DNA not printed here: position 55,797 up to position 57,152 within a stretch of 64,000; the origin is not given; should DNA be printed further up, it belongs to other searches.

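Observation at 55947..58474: NTPase_1 (THEP1-like) P-loop domain fused to a PNPOx-like FMN-binding domain, co-transcribed with a TrpB-fold PLP enzyme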

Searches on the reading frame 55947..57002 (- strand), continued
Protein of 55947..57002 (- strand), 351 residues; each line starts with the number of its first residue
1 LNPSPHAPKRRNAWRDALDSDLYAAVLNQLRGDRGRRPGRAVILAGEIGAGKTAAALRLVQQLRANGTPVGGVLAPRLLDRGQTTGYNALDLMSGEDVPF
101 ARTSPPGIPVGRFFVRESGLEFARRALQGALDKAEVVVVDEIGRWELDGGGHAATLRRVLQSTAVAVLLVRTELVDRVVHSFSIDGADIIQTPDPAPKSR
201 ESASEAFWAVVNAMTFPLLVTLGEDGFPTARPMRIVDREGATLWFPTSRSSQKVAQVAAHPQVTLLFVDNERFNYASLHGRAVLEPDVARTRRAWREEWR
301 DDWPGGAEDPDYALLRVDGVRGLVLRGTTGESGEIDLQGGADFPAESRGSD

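Call 55: find_encoding_contigs(protein=P0058, flank=8000, max_places=2)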
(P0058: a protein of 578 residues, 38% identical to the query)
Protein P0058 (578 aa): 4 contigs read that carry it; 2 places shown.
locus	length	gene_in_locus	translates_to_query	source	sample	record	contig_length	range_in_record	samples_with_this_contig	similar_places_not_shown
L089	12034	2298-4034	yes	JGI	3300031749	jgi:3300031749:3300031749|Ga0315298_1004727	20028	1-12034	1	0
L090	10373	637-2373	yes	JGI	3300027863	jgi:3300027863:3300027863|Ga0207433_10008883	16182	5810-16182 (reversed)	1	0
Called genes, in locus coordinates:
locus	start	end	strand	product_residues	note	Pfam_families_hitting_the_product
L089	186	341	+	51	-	-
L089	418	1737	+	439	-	PF00756:Esterase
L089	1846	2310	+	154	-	PF00593:TonB_dep_Rec_b-barrel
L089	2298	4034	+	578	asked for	PF13191:AAA_16 (weak), PF03266:NTPase_1, PF10649:DUF2478 (weak)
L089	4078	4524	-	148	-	PF09719:C_GCAxxG_C_C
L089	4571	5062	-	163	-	PF03061:4HBT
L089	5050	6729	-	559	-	PF07992:Pyr_redox_2, PF13450:NAD_binding_8 (faint), PF00070:Pyr_redox, PF02852:Pyr_redox_dim, PF00581:Rhodanese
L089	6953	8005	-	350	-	PF11449:ArsP_2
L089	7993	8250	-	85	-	PF09723:Zn_ribbon_8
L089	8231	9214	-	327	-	PF01656:CbiA, PF10609:ParA (faint), PF13237:Fer4_10 (faint), PF00037:Fer4 (faint), PF12837:Fer4_6 (faint), PF12838:Fer4_7 (weak), PF14697:Fer4_21 (weak)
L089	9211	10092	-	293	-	PF01656:CbiA, PF10609:ParA, PF13614:AAA_31 (weak), PF12838:Fer4_7 (faint), PF00037:Fer4 (weak), PF12797:Fer4_2 (faint), PF12837:Fer4_6 (faint)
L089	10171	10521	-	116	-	PF17253:DUF5320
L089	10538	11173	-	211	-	PF02579:Nitro_FeMo-Co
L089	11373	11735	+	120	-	PF02579:Nitro_FeMo-Co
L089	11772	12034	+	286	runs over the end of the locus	PF00753:Lactamase_B, PF23023:Anti-Pycsar_Apyc1, PF12706:Lactamase_B_2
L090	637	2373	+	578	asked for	PF13191:AAA_16 (weak), PF03266:NTPase_1, PF10649:DUF2478 (weak)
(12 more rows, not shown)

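Call 67: search_protein_families(library=ncbifam, proteins=[P0317], max_evalue=0.1)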
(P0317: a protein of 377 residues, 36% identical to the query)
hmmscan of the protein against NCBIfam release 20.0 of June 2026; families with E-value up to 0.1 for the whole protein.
P0317 (377 aa): 18 families
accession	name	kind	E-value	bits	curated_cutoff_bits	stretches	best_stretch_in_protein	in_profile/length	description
TIGR02665.1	molyb_mobA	equivalog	1.1e-30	107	151.85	1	184-370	3-186/186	molybdenum cofactor guanylyltransferase MobA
NF011056.0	PRK14489.1-1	equivalog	4.1e-24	85.4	379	1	183-374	7-194/363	bifunctional molybdenum cofactor guanylyltransferase MobA/molybdopterin-guanine dinucleotide biosynthesis adaptor protein MobB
NF001855.0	PRK00576.1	equivalog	4.6e-19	68.8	205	1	180-373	5-193/197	molybdenum cofactor guanylyltransferase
NF010248.0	PRK13695.1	equivalog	4.7e-19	68.8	156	1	9-145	7-144/180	NTPase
NF001457.0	PRK00317.1-3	equivalog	5.5e-14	52.1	164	1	183-371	3-192/200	molybdenum cofactor guanylyltransferase MobA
NF002741.0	PRK02726.1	equivalog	2e-13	50.4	179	1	182-373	8-195/200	molybdenum cofactor guanylyltransferase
NF011058.0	PRK14489.1-3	exception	6.9e-12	44.6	820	1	182-369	9-198/382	molybdenum cofactor guanylyltransferase MobA, DUF3305 domain-containing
NF011059.0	PRK14490.1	equivalog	2.5e-11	43.3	354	1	168-371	168-364/374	bifunctional molybdenum cofactor guanylyltransferase MobA/molybdopterin-guanine dinucleotide biosynthesis adaptor protein MobB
NF011057.0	PRK14489.1-2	subfamily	7.5e-10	38.6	541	1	182-374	7-196/363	bifunctional molybdenum cofactor guanylyltransferase MobA/molybdopterin-guanine dinucleotide biosynthesis adaptor protein MobB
TIGR03310.1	matur_MocA_YgfJ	equivalog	3.3e-09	37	186.45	1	186-369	4-185/188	molybdenum cofactor cytidylyltransferase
NF001837.0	PRK00560.1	equivalog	6.2e-07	29.3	182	1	186-369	13-184/196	molybdenum cofactor guanylyltransferase MobA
TIGR03552.1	F420_cofC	equivalog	2.8e-06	27.1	105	1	211-304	32-126/196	2-phospho-L-lactate guanylyltransferase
NF045665.1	NTPtran_DVU1551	equivalog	6.7e-06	25.4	315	1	184-370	3-187/359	DVU_1551 family NTP transferase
NF011070.0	PRK14500.1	equivalog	9.9e-06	25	606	1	174-298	159-279/358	putative bifunctional molybdopterin-guanine dinucleotide biosynthesis protein MoaC/MobA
TIGR00454.1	TIGR00454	hypoth_equivalog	0.00017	21.5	174.7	1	183-236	2-54/183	TIGR00454 family protein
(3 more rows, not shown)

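Call 83: search_protein_families(library=padloc, proteins=[window:55947-57002:-], max_evalue=0.001)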
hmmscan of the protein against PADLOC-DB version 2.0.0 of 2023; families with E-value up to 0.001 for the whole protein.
window:55947-57002:- (351 aa): 0 families

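Call 88: find_encoding_contigs(protein=P0044, flank=10000, max_places=1)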
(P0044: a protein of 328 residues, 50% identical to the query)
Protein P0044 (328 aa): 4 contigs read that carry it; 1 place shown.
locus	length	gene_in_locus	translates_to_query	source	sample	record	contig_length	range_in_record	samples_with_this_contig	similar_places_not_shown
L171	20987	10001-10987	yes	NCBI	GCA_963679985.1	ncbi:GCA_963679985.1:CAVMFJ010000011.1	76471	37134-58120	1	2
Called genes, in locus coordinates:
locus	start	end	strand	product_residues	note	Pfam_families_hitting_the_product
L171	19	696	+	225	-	-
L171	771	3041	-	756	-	PF01315:Ald_Xan_dh_C, PF02738:MoCoBD_1, PF20256:MoCoBD_2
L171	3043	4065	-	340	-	PF02729:OTCace_N, PF00185:OTCace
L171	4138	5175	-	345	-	PF02729:OTCace_N, PF00185:OTCace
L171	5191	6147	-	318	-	PF00696:AA_kinase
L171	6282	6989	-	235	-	PF00392:GntR, PF07729:FCD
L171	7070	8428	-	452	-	PF01979:Amidohydro_1, PF07969:Amidohydro_3 (weak)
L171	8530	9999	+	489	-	PF00291:PALP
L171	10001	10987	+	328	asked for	PF03266:NTPase_1, PF16242:Pyrid_ox_like, PF01243:PNPOx_N, PF12900:Pyridox_ox_2 (weak)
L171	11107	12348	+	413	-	PF02646:RmuC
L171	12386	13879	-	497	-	PF02074:Peptidase_M32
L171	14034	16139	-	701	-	PF07705:CARDB (weak)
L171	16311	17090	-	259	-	PF03372:Exo_endo_phos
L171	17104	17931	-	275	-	-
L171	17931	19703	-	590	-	PF00485:PRK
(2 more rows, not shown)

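Call 89: find_encoding_contigs(protein=P0034, flank=10000, max_places=1)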
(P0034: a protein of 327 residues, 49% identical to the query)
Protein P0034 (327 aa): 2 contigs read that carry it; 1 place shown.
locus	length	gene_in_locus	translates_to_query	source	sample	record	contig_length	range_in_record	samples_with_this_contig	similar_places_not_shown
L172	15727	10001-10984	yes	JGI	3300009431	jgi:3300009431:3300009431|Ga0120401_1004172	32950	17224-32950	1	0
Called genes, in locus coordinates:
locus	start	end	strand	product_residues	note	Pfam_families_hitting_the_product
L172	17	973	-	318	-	PF00696:AA_kinase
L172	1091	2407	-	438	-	PF04389:Peptidase_M28, PF01546:Peptidase_M20, PF07687:M20_dimer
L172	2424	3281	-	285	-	PF12911:OppC_N (faint), PF00528:BPD_transp_1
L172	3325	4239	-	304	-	PF19300:BPD_transp_1_N, PF00528:BPD_transp_1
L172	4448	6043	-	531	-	PF00496:SBP_bac_5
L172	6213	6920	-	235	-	PF00392:GntR, PF07729:FCD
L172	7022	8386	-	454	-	PF01979:Amidohydro_1, PF12890:DHOase, PF07969:Amidohydro_3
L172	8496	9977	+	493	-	PF00291:PALP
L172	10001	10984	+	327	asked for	PF03266:NTPase_1, PF10649:DUF2478, PF01243:PNPOx_N, PF16242:Pyrid_ox_like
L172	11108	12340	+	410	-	PF02646:RmuC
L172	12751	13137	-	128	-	PF01850:PIN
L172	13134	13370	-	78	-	PF02604:PhdYeFM_antitox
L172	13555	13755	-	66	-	PF07927:HicA_toxin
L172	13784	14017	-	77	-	-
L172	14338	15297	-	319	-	PF01565:FAD_binding_4, PF02873:MurB_C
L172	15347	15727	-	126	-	?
